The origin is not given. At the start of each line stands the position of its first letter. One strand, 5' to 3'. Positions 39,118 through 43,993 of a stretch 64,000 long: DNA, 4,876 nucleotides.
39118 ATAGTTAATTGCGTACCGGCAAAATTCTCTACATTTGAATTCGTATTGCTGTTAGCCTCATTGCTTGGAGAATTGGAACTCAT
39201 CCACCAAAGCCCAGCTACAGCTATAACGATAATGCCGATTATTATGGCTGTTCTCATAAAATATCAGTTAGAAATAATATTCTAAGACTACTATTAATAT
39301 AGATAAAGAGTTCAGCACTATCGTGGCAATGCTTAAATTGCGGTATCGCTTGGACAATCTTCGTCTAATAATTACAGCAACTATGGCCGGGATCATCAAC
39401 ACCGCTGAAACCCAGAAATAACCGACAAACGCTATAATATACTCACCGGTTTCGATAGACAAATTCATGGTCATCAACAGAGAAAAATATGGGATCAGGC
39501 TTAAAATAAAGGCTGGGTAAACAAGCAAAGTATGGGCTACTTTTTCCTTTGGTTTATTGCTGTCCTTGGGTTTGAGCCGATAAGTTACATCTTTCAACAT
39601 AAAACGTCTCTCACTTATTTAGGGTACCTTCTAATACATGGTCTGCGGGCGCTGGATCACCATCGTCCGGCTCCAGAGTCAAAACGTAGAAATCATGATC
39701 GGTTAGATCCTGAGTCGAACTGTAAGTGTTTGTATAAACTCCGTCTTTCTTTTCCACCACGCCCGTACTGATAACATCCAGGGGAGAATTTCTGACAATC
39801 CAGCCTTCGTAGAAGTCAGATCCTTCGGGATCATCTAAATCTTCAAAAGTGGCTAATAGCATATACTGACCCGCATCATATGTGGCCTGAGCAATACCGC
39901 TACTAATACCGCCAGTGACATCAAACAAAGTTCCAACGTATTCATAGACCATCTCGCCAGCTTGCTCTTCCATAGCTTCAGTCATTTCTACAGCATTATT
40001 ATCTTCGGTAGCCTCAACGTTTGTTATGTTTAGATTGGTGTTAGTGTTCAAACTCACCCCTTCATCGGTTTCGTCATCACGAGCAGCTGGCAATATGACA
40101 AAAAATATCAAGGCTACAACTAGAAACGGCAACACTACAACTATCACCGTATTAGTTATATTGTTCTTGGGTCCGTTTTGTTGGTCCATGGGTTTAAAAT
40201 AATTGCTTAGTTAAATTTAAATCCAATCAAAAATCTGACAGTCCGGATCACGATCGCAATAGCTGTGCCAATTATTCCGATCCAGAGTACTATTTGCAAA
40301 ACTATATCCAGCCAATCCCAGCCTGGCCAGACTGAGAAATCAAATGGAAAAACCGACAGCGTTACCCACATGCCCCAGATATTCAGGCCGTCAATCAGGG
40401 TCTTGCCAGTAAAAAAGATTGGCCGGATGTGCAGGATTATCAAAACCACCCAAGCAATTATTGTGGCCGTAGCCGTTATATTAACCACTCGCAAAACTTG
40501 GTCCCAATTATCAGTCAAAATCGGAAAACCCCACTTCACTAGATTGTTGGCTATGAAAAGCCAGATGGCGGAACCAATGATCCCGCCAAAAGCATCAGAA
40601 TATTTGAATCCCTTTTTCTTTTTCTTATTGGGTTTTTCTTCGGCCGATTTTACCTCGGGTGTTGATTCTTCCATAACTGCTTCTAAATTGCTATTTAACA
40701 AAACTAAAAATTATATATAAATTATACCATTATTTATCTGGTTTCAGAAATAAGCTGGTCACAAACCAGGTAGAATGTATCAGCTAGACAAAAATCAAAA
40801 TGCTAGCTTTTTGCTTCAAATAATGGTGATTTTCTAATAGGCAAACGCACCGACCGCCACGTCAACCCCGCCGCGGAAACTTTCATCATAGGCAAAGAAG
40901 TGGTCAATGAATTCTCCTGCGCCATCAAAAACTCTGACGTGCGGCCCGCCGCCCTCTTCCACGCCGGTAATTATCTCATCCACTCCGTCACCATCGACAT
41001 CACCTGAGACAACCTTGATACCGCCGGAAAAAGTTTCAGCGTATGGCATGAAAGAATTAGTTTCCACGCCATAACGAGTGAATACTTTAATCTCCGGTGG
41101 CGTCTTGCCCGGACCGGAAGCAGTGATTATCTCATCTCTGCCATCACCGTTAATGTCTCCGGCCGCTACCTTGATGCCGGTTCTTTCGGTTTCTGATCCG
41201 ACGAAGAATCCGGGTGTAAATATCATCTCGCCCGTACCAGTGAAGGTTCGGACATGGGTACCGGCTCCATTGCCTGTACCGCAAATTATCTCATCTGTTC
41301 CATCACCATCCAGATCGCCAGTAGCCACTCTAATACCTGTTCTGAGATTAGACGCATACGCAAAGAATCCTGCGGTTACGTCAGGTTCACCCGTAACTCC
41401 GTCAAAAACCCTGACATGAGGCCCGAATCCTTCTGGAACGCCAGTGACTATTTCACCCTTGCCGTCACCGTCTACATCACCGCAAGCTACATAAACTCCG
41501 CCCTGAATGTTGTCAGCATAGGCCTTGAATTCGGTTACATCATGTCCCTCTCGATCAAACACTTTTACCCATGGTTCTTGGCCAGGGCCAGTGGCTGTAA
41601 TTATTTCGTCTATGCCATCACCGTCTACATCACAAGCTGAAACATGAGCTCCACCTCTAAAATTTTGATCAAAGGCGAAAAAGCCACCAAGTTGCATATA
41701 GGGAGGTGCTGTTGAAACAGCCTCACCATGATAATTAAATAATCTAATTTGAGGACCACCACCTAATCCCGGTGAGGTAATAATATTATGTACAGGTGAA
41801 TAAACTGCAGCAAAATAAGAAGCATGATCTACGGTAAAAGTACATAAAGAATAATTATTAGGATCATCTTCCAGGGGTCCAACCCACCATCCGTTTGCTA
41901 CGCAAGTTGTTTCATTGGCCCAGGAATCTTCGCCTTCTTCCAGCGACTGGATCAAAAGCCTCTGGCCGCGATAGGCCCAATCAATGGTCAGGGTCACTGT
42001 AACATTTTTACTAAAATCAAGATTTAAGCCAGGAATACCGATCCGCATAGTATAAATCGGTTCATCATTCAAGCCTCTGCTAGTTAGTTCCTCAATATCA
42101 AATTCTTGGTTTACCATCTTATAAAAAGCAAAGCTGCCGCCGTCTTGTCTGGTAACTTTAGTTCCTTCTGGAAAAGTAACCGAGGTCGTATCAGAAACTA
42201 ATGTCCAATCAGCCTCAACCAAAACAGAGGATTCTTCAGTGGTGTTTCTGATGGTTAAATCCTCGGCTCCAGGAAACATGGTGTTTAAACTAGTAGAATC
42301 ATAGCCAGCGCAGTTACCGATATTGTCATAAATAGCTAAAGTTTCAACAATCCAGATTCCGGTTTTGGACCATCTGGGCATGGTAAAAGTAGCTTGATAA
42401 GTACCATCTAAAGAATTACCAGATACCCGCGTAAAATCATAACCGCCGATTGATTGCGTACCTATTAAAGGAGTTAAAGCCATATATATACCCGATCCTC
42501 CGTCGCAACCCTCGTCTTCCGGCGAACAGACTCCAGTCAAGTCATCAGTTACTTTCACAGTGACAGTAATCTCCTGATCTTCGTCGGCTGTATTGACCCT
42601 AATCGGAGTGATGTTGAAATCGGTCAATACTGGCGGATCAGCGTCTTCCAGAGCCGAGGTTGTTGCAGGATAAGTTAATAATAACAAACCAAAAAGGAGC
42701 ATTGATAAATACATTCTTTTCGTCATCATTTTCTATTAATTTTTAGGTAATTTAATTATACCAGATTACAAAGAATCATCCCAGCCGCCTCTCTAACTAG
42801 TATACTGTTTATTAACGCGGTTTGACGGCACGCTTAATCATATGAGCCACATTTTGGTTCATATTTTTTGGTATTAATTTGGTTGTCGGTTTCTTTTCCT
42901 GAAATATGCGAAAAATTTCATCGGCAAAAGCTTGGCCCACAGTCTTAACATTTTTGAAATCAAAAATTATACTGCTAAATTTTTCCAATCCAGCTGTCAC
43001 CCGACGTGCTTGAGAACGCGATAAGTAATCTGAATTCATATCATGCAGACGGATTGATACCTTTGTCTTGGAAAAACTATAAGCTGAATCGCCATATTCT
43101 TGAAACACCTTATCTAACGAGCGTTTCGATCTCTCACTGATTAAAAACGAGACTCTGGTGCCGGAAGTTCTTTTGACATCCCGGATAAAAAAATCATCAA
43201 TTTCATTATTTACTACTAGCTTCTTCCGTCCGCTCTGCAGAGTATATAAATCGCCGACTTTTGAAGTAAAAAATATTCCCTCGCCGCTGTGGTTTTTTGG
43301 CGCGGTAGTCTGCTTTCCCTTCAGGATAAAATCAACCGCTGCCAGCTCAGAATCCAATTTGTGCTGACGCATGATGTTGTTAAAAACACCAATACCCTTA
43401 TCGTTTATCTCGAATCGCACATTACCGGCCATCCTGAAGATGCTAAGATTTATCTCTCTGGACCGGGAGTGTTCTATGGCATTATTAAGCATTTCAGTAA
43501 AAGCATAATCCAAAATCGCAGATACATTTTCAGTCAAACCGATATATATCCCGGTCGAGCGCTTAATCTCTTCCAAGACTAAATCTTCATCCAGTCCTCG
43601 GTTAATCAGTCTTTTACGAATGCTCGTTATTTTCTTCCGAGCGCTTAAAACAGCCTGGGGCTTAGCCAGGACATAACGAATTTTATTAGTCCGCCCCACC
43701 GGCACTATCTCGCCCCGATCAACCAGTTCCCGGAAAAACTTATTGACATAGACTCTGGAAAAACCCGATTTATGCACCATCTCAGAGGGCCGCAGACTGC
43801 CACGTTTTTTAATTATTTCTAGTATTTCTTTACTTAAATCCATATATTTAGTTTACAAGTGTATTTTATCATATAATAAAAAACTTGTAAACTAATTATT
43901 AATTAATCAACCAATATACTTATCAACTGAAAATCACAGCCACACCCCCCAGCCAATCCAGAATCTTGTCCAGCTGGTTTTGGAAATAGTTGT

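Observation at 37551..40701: Heliorhodopsin gene ending a six-gene membrane operon with a cytochrome b5-like heme protein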

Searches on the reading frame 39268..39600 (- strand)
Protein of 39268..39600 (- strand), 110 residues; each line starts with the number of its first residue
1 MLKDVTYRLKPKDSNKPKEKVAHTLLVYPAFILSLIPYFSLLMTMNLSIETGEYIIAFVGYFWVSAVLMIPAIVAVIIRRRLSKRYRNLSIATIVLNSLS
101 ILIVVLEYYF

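Call 3: search_protein_families(library=pfam, proteins=[window:39268-39600:-], max_evalue=0.01)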
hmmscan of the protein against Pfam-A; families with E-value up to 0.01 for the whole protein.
window:39268-39600:- (110 aa): 0 families

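Call 4: search_protein_families(library=ncbifam, proteins=[window:39268-39600:-], max_evalue=0.01)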
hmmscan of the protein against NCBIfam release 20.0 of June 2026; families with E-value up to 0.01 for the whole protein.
window:39268-39600:- (110 aa): 0 families

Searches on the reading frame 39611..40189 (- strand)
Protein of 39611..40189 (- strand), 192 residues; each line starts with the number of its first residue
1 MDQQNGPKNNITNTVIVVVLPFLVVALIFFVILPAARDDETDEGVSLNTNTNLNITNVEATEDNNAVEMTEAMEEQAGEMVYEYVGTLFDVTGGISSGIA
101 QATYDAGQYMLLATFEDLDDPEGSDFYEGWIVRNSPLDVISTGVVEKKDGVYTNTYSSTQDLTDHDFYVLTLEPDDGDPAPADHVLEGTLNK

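Call 3: search_protein_families(library=pfam, proteins=[window:39611-40189:-], max_evalue=0.01)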
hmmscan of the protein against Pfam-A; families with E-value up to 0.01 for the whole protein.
window:39611-40189:- (192 aa): 1 family
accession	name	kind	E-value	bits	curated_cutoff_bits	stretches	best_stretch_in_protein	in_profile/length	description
PF10099.14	RskA_C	-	2.5e-09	37.9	29.4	1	33-182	14-130/135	Anti-sigma-K factor rskA, C-terminal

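Call 4: search_protein_families(library=ncbifam, proteins=[window:39611-40189:-], max_evalue=0.01)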
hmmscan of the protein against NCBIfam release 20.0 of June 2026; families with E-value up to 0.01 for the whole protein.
window:39611-40189:- (192 aa): 2 families
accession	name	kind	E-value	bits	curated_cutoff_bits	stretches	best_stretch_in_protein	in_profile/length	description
NF052375.1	antisigma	equivalog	7e-05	22.9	100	1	110-182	149-214/217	anti-sigma factor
NF005022.0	PRK06432.1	equivalog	0.0074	16.3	164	0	11-85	13-84/151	NADH dehydrogenase subunit A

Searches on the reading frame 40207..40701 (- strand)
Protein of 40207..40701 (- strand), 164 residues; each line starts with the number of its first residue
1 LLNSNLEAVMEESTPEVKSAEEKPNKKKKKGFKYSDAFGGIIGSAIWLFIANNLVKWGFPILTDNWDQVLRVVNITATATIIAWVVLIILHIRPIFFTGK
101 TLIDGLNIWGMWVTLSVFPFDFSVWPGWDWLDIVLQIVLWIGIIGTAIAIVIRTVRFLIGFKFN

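Call 3: search_protein_families(library=pfam, proteins=[window:40207-40701:-], max_evalue=0.01)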
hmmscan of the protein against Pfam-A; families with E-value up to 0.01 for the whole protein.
window:40207-40701:- (164 aa): 0 families

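Call 4: search_protein_families(library=ncbifam, proteins=[window:40207-40701:-], max_evalue=0.01)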
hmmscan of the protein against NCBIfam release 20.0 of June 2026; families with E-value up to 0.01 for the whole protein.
window:40207-40701:- (164 aa): 0 families

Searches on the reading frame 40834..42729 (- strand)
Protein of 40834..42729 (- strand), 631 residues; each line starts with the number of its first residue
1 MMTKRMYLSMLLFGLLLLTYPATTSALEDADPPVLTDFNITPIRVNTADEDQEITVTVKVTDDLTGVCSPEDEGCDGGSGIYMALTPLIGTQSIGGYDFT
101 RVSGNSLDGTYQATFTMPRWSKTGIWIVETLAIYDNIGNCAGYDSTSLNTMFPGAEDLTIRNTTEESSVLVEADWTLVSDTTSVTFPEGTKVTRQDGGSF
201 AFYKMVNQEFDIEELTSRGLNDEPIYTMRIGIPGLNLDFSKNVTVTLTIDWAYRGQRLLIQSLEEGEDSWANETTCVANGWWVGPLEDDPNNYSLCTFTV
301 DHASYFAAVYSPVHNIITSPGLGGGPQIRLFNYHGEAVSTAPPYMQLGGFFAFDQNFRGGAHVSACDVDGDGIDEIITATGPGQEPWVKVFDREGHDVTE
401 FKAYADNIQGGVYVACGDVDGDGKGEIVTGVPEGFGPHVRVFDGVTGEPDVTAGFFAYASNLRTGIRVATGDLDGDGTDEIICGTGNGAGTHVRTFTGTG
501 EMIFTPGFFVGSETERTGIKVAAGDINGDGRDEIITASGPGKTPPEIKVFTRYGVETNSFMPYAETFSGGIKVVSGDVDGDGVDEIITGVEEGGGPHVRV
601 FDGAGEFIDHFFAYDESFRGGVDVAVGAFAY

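Call 3: search_protein_families(library=pfam, proteins=[window:40834-42729:-], max_evalue=0.01)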
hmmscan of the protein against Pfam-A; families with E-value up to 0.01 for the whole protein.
window:40834-42729:- (631 aa): 8 families
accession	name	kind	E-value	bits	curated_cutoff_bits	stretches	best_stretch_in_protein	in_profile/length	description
PF01839.29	FG-GAP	-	7.4e-20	70.8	22.1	4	465-490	2-32/37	FG-GAP repeat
PF13517.12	FG-GAP_3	-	1.7e-18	67.4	26.9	2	472-535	1-60/61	FG-GAP-like repeat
PF24893.1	DUF7743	-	9.8e-07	28.9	27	1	29-151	3-100/120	Domain of unknown function (DUF7743)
PF23033.1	DUF7034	-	8.1e-06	26.5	27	1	33-153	1-110/119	Domain of unknown function (DUF7034)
PF25292.1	Beta-prop_CGLA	-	1.5e-05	25.1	26.8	0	522-541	35-54/316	Lambda-carrageenase beta-propeller domain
PF14783.12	BBS2_Mid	-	0.00016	22.2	27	0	466-488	81-103/108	Ciliary BBSome complex subunit 2, middle region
PF23034.1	DUF7035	-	0.00026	21.5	27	0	98-147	59-111/137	Domain of unknown function (DUF7035)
PF13585.12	CHU_C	-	0.0029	18.1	27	0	368-410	9-53/86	CHU_C Type IX secretion signal domain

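Call 4: search_protein_families(library=ncbifam, proteins=[window:40834-42729:-], max_evalue=0.01)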
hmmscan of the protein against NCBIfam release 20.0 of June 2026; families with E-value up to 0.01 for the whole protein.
window:40834-42729:- (631 aa): 0 families

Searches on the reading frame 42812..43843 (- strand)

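Call 37: search_protein_families(library=pfam, proteins=[window:42812-43843:-], max_evalue=0.001)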
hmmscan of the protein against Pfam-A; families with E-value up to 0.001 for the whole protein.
window:42812-43843:- (343 aa): 4 families
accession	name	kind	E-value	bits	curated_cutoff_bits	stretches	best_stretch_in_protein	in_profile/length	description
PF14213.11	DUF4325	-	6.3e-12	45.5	23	1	278-332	1-63/64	STAS-like domain of unknown function (DUF4325)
PF13581.12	HATPase_c_2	-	2.8e-06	27.8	27.4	1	101-207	22-119/127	Histidine kinase-like ATPase domain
PF02518.31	HATPase_c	-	0.0002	22.2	26.4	1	111-159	6-55/111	Histidine kinase-, DNA gyrase B-, and HSP90-like ATPase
PF24034.1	DUF7343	-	0.00053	20.2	27.6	0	7-56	8-60/62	Domain of unknown function (DUF7343)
